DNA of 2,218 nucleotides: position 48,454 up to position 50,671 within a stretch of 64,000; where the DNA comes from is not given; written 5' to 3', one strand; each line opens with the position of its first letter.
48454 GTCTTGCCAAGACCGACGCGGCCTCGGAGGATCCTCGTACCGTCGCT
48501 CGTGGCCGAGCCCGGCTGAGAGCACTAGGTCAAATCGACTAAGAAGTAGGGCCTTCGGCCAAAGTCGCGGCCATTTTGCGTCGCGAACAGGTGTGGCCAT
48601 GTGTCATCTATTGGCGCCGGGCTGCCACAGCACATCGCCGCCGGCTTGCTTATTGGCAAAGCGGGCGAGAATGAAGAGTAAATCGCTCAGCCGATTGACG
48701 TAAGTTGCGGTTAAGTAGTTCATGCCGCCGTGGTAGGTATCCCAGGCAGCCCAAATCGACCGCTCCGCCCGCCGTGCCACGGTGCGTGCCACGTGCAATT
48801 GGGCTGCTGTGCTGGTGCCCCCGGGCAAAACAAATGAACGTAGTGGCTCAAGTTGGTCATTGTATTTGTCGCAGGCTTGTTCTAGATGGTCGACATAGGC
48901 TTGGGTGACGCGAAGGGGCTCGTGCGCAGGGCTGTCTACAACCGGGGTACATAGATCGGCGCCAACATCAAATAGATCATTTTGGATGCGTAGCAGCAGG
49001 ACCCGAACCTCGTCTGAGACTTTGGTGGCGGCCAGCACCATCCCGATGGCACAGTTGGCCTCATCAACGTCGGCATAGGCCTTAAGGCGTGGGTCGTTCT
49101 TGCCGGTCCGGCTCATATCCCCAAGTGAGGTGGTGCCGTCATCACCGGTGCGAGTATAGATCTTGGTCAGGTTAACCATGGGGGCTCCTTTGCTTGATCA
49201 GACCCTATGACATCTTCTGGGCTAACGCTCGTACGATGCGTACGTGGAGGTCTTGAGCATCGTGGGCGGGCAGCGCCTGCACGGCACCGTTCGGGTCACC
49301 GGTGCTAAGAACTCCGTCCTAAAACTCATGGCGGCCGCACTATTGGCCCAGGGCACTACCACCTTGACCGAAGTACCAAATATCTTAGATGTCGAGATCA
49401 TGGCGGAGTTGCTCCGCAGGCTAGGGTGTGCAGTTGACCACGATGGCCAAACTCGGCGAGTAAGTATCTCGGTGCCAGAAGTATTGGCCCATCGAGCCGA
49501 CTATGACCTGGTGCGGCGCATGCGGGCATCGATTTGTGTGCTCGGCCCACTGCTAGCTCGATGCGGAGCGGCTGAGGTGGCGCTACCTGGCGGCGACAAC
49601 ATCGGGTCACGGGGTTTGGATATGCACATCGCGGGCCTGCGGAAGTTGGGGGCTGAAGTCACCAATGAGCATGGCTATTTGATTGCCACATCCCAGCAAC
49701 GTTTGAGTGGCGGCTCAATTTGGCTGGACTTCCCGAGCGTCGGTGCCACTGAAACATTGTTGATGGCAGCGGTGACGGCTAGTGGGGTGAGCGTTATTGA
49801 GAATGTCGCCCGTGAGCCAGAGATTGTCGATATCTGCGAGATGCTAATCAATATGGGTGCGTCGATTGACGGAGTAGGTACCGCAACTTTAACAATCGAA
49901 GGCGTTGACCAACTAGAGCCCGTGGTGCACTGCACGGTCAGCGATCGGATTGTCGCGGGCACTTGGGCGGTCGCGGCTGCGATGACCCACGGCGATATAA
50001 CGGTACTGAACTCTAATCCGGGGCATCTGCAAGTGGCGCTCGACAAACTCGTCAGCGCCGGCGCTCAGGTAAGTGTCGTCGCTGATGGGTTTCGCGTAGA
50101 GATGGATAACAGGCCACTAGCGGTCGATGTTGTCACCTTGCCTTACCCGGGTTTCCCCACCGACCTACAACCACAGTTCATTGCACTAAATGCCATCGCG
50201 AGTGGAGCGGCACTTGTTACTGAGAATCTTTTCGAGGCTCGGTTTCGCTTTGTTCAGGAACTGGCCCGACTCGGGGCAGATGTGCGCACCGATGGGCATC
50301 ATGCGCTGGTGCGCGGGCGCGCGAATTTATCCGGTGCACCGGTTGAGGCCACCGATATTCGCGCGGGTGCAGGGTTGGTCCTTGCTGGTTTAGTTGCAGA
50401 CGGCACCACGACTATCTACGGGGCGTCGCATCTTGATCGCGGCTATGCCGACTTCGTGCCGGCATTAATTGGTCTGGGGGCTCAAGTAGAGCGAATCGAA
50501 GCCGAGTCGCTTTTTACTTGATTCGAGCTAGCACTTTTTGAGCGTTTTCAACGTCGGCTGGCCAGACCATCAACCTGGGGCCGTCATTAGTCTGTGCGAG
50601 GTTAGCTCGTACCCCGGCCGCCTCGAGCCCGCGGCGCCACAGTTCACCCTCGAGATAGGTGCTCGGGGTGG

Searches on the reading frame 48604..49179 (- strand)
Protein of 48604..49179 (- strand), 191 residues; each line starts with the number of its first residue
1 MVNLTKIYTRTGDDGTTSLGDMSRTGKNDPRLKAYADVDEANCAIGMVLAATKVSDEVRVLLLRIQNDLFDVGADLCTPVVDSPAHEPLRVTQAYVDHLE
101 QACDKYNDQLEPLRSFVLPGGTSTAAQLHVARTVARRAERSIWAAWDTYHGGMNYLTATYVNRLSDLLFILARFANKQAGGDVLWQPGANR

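Call 71: search_protein_families(library=pfam, proteins=[window:48604-49179:-], max_evalue=0.00001)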
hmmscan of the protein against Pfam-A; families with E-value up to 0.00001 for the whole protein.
window:48604-49179:- (191 aa): 1 family
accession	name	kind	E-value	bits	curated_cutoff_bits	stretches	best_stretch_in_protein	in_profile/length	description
PF01923.23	Cob_adeno_trans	-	4.9e-61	206.2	24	1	7-175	1-171/171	Cobalamin adenosyltransferase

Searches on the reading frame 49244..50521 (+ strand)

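Call 71: search_protein_families(library=pfam, proteins=[window:49244-50521:+], max_evalue=0.00001)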
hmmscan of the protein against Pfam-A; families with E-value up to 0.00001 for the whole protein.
window:49244-50521:+ (425 aa): 1 family
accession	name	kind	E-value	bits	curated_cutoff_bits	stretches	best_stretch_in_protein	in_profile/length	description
PF00275.25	EPSP_synthase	-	3.6e-101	339.4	22.8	1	8-407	3-416/417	EPSP synthase (3-phosphoshikimate 1-carboxyvinyltransferase)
